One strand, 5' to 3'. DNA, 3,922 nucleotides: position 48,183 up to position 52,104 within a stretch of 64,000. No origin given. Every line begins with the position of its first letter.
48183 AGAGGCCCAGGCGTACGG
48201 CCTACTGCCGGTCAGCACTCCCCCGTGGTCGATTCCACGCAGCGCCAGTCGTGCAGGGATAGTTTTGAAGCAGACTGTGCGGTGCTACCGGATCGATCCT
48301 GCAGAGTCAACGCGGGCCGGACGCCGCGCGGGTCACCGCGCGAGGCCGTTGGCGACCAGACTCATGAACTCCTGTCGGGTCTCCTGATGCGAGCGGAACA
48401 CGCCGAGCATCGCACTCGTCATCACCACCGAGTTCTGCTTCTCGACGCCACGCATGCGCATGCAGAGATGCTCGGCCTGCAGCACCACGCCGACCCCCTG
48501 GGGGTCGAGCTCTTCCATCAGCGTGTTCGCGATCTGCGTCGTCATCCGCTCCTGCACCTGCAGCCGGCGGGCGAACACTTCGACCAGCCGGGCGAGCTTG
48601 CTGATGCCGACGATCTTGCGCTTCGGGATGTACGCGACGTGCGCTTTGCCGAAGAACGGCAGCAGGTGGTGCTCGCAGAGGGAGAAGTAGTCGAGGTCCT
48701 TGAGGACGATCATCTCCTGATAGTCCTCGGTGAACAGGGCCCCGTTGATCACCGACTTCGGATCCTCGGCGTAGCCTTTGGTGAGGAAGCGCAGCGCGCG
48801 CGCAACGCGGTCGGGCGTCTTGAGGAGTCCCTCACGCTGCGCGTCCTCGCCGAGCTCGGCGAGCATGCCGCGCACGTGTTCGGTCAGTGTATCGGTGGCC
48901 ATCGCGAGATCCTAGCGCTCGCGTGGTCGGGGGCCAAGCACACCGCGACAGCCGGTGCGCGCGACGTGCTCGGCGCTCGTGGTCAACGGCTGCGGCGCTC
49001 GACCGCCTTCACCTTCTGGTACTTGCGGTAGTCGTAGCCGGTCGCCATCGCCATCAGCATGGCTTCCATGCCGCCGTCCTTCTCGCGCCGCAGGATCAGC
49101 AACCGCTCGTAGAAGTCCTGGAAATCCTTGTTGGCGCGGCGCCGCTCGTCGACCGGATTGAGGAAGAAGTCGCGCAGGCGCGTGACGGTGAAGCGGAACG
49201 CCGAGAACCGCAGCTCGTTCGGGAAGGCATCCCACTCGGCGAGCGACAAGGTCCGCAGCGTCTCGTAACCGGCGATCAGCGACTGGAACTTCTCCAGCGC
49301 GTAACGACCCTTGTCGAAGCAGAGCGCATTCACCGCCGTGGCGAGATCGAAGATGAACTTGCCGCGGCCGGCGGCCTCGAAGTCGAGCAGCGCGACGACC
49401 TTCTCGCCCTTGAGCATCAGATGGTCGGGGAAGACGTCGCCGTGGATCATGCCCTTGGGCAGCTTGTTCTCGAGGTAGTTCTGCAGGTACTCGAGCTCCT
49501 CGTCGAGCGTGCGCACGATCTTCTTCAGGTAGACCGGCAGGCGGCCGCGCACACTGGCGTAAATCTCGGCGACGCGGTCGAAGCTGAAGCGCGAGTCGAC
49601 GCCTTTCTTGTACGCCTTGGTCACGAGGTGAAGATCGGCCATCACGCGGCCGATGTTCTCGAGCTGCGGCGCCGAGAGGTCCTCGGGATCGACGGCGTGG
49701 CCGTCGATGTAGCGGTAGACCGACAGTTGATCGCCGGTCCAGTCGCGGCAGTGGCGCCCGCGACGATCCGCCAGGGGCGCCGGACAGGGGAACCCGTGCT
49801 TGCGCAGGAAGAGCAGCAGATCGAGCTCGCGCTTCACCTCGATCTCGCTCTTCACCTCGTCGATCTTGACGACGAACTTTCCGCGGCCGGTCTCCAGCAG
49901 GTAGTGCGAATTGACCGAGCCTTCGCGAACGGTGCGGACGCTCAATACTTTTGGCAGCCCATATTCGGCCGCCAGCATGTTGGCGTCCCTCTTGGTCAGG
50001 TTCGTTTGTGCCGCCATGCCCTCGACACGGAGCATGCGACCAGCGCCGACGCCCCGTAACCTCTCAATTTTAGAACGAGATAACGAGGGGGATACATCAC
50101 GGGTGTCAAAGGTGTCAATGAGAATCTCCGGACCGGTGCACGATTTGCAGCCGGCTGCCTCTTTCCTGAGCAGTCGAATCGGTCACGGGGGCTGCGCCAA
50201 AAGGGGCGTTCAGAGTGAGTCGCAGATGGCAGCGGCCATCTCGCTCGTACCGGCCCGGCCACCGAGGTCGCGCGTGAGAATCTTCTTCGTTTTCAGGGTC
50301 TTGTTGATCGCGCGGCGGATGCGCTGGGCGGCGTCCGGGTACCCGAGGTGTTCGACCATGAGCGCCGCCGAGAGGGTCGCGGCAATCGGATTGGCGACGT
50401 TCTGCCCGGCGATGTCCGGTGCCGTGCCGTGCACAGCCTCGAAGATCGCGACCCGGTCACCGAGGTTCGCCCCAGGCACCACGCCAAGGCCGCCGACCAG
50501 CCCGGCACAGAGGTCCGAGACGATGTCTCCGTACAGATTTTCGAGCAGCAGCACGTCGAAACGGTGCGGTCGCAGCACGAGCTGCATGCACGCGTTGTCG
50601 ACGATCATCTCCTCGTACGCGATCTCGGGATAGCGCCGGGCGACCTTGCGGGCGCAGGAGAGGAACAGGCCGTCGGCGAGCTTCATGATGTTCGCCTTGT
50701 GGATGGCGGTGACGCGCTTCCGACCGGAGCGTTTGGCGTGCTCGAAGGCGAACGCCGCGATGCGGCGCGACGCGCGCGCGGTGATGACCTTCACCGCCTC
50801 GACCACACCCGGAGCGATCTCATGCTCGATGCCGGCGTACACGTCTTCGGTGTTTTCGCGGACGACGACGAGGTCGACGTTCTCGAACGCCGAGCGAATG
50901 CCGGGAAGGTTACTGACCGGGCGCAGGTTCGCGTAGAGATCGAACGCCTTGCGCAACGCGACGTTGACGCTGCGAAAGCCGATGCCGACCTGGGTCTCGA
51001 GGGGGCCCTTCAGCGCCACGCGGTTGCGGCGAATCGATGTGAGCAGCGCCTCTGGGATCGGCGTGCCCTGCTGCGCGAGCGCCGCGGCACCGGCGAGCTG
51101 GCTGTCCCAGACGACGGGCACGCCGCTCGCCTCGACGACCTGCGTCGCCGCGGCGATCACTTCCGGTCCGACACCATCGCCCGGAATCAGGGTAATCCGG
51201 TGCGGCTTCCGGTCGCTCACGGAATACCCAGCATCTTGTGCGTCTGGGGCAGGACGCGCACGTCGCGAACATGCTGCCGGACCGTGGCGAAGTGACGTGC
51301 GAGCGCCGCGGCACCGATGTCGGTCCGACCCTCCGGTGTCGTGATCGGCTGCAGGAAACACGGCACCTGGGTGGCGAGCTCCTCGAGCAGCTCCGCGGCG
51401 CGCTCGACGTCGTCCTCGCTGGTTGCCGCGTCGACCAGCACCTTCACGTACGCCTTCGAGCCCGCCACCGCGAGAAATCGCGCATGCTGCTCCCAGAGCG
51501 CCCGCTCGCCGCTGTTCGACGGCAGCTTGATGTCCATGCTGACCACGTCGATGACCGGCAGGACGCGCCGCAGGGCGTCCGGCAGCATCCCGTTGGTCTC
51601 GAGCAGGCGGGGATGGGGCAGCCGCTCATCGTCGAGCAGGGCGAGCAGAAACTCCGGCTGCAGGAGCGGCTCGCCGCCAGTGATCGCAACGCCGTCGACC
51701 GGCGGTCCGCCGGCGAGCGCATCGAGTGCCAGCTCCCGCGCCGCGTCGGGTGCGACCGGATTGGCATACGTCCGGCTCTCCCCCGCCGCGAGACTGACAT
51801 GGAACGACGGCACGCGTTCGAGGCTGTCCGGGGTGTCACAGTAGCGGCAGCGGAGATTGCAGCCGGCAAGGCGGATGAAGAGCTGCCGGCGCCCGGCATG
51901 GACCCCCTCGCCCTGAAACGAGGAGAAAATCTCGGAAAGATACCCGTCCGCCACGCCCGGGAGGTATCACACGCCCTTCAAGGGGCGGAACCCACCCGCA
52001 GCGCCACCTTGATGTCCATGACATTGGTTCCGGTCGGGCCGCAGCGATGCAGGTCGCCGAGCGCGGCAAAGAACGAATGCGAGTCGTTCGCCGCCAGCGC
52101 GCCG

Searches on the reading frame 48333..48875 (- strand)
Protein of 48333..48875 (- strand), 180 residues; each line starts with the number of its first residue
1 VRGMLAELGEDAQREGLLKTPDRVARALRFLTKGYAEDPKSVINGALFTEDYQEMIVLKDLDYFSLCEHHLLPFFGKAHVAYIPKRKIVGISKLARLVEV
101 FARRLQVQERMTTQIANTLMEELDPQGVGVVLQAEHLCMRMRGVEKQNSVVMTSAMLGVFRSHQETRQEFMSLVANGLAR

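Call 61: search_protein_families(library=pfam, proteins=[window:48333-48875:-], max_evalue=0.0001)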
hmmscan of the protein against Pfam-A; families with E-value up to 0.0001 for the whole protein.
window:48333-48875:- (180 aa): 2 families
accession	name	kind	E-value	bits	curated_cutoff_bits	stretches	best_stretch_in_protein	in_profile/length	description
PF01227.27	GTP_cyclohydroI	-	2e-74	249.3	27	1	2-174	6-178/179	GTP cyclohydrolase I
PF14489.11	QueF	-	3.1e-06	27.7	27.3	1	73-130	1-58/81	QueF-like protein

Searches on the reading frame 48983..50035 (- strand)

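Call 61: search_protein_families(library=pfam, proteins=[window:48983-50035:-], max_evalue=0.0001)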
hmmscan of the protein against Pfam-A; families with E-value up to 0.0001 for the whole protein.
window:48983-50035:- (350 aa): 1 family
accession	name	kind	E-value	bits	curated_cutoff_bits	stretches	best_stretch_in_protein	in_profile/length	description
PF01636.29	APH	-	1.4e-32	113.8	23.2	1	33-260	2-236/239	Phosphotransferase enzyme family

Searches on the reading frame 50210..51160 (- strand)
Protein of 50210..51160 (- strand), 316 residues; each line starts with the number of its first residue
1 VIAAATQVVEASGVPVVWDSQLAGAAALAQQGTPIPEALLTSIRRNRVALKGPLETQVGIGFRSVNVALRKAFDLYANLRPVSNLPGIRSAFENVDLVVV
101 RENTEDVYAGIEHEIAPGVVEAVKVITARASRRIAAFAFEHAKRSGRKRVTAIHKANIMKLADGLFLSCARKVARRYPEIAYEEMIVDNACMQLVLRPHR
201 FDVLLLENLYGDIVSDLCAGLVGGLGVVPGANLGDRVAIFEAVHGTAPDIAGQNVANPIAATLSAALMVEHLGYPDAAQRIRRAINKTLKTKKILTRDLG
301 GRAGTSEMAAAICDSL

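Call 61: search_protein_families(library=pfam, proteins=[window:50210-51160:-], max_evalue=0.0001)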
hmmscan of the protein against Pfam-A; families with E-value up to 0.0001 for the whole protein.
window:50210-51160:- (316 aa): 1 family
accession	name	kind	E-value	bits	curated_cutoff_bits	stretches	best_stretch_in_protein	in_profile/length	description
PF00180.25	Iso_dh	-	1.8e-96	323.9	27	1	7-312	20-348/348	Isocitrate/isopropylmalate dehydrogenase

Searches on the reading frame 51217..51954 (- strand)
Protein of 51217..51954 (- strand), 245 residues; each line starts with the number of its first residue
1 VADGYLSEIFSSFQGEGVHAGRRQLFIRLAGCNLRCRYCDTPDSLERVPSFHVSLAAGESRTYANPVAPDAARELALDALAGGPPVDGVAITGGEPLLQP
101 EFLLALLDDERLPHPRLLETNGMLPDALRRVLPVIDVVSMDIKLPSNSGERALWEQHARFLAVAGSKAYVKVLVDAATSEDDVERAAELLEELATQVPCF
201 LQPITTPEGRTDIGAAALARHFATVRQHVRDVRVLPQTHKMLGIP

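Call 61: search_protein_families(library=pfam, proteins=[window:51217-51954:-], max_evalue=0.0001)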
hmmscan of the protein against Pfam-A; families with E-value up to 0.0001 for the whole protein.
window:51217-51954:- (245 aa): 2 families
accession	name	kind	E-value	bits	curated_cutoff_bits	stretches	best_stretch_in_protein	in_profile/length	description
PF04055.27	Radical_SAM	-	1.2e-12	48.7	29.5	1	30-148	5-115/166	Radical SAM superfamily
PF13353.11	Fer4_12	-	7e-07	30.1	22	1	14-136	2-110/137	4Fe-4S single cluster domain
